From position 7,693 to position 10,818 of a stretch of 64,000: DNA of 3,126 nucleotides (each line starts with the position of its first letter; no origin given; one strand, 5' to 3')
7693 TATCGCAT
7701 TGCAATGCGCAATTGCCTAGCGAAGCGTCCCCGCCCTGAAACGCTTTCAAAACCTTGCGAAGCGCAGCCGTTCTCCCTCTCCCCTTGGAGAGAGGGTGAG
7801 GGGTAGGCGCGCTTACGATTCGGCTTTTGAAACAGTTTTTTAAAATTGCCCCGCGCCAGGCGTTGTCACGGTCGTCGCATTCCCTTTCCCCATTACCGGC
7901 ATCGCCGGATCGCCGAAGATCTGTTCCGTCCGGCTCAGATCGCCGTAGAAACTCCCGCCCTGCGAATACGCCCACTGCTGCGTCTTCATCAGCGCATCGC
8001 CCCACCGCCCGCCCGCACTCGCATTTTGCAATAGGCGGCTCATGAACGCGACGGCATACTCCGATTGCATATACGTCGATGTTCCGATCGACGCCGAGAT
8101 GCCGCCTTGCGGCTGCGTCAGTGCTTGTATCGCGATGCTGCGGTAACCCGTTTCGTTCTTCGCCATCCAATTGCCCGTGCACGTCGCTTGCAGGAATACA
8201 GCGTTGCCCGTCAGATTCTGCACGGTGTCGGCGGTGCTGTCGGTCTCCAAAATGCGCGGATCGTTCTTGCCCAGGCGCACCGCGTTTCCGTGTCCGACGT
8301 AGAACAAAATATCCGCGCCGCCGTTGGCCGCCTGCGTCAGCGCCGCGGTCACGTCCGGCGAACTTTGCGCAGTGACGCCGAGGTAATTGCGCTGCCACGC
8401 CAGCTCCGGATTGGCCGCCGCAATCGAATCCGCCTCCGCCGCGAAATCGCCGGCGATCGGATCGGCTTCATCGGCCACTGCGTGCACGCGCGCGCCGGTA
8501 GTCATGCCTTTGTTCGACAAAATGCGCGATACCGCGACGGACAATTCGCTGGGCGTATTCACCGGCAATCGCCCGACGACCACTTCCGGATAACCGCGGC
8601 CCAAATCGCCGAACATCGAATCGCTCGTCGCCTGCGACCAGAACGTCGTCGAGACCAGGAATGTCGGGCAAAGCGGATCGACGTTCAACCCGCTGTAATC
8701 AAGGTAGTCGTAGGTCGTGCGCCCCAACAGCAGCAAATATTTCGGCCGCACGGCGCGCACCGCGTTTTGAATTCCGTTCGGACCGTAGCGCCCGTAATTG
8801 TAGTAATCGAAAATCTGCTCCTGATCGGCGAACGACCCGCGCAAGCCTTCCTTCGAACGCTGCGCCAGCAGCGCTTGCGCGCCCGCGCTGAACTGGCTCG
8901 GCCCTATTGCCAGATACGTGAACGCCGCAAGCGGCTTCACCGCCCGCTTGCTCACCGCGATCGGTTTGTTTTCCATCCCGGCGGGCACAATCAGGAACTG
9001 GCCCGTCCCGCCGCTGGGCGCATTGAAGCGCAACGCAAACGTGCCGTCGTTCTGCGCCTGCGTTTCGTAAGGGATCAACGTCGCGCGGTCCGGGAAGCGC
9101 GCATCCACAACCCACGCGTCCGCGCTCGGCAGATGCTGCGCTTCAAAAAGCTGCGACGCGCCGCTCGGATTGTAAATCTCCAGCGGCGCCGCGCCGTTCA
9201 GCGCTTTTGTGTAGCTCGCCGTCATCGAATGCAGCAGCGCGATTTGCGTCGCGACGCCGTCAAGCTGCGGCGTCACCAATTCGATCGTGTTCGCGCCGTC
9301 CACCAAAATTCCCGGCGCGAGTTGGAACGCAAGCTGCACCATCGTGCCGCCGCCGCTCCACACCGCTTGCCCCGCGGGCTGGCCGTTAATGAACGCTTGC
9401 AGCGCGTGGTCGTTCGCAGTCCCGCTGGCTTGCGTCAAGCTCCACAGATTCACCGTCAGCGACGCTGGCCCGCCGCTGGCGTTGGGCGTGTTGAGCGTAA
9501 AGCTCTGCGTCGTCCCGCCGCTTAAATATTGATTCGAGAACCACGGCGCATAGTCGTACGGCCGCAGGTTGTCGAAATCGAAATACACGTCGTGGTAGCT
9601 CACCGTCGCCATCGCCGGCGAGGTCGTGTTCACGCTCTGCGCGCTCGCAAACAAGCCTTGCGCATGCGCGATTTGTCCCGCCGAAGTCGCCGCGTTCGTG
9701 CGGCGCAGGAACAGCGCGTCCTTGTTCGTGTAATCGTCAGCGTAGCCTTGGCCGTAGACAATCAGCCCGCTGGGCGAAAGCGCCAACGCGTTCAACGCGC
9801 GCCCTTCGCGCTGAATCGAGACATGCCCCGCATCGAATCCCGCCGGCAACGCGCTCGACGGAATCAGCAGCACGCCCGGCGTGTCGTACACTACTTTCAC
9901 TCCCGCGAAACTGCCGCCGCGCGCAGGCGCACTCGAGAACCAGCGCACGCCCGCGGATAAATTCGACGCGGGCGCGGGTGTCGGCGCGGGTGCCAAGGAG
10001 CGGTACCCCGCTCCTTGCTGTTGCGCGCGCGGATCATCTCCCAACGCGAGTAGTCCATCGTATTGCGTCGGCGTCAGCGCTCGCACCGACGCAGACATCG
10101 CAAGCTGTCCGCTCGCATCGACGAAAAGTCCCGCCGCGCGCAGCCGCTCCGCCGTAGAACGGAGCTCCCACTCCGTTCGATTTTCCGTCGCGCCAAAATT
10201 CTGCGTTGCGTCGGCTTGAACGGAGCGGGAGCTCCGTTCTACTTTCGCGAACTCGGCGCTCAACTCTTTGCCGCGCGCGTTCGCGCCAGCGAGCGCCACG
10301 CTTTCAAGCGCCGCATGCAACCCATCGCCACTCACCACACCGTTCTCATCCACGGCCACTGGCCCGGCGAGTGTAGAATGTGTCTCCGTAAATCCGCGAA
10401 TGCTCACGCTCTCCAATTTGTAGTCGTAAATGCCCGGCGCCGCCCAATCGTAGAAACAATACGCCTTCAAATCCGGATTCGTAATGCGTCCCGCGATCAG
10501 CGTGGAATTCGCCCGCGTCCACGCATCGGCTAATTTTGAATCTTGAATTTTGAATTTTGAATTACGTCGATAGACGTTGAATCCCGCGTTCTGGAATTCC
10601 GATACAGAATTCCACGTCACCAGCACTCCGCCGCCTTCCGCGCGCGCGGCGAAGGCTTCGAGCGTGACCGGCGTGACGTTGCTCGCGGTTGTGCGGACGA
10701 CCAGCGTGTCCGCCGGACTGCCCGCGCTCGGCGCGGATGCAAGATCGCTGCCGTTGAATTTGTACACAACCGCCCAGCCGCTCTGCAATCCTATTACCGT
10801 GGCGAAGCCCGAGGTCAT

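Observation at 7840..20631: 4,263-aa secreted giant combining adhesin-type beta-strand repeats with a terminal C25 protease and no recognisable anchor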

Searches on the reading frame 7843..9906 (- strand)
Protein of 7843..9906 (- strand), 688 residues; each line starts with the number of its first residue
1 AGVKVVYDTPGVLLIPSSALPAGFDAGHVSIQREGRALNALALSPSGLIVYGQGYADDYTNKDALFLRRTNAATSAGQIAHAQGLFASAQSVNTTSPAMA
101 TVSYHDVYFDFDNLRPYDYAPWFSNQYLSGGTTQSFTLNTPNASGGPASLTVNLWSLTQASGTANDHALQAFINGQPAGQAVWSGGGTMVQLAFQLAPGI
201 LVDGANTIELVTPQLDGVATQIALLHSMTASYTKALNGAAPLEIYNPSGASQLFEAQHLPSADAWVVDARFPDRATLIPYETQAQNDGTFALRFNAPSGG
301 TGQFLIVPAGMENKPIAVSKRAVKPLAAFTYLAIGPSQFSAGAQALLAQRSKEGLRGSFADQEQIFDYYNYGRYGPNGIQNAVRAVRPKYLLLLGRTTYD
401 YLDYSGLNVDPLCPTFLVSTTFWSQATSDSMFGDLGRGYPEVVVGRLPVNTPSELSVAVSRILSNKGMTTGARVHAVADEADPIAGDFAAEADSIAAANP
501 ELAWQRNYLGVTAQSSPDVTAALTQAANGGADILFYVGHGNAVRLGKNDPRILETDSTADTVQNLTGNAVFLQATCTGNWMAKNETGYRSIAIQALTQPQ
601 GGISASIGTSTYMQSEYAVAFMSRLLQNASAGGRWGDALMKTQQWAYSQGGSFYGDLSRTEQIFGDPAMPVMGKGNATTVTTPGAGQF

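Call 12: search_solved_structures(query=window:7843-9906:-, max_evalue=1, show_alignments=2)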
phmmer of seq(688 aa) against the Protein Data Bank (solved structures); distinct sequences matched with E-value up to 1: 3.
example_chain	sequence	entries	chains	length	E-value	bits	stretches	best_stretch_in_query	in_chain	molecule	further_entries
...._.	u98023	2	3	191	0.41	12.1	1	320-378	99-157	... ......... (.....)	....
4pty_C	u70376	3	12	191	0.71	11.3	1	323-378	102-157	FMN reductase SsuE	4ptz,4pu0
6dqp_A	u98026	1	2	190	0.83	11.1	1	341-378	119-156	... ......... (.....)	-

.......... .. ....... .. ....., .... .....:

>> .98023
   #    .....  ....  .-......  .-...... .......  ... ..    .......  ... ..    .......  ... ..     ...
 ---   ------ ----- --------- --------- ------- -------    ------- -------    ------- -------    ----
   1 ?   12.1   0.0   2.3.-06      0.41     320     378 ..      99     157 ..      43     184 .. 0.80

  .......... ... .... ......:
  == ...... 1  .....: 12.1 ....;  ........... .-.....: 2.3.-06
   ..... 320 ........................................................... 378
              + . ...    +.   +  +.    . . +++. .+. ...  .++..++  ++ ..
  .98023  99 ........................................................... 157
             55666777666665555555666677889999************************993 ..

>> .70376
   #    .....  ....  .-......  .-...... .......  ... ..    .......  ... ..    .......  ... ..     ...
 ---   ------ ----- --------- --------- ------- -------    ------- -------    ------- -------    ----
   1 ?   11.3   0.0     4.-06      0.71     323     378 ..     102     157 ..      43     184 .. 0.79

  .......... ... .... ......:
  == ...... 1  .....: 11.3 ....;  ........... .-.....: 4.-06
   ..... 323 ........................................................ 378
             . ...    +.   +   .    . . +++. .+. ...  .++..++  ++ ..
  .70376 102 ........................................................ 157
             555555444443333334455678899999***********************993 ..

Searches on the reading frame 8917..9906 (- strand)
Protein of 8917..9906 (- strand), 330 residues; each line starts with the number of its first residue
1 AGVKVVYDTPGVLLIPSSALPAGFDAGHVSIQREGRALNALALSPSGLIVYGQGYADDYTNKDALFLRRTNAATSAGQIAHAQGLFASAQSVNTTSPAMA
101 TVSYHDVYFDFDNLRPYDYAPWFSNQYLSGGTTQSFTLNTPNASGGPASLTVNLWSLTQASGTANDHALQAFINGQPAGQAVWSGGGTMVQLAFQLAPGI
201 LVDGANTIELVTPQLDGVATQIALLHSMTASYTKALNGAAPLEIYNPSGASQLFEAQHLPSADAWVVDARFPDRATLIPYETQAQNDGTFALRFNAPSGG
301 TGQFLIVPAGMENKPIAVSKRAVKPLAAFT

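Call 21: search_protein_families(library=pfam, proteins=[window:8917-9906:-], max_evalue=5)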
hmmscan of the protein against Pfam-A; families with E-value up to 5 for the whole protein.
window:8917-9906:- (330 aa): 3 families
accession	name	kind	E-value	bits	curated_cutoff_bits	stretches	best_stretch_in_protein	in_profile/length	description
PF13364.12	BetaGal_ABD2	-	0.0046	18.1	23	1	139-212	44-106/112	Beta-galactosidase second all-beta domain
PF14683.12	CBM-like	-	0.013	15.8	27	1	118-213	41-143/160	Polysaccharide lyase family 4, domain III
PF16917.10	BPL_LplA_LipB_2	-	0.095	12.7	27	1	161-209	13-61/183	Biotin/lipoate A/B protein ligase family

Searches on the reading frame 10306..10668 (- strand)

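Call 21: search_protein_families(library=pfam, proteins=[window:10306-10668:-], max_evalue=5)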
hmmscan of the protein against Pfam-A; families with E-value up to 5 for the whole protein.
window:10306-10668:- (121 aa): 2 families
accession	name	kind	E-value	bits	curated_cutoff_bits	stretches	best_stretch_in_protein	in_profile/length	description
PF18370.7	RGI_lyase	-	0.016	16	27.8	1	8-55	13-64/86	Rhamnogalacturonan I lyases beta-sheet domain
PF16420.10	ATG7_N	-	0.057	13.4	27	1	13-77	73-138/309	Ubiquitin-like modifier-activating enzyme ATG7 N-terminus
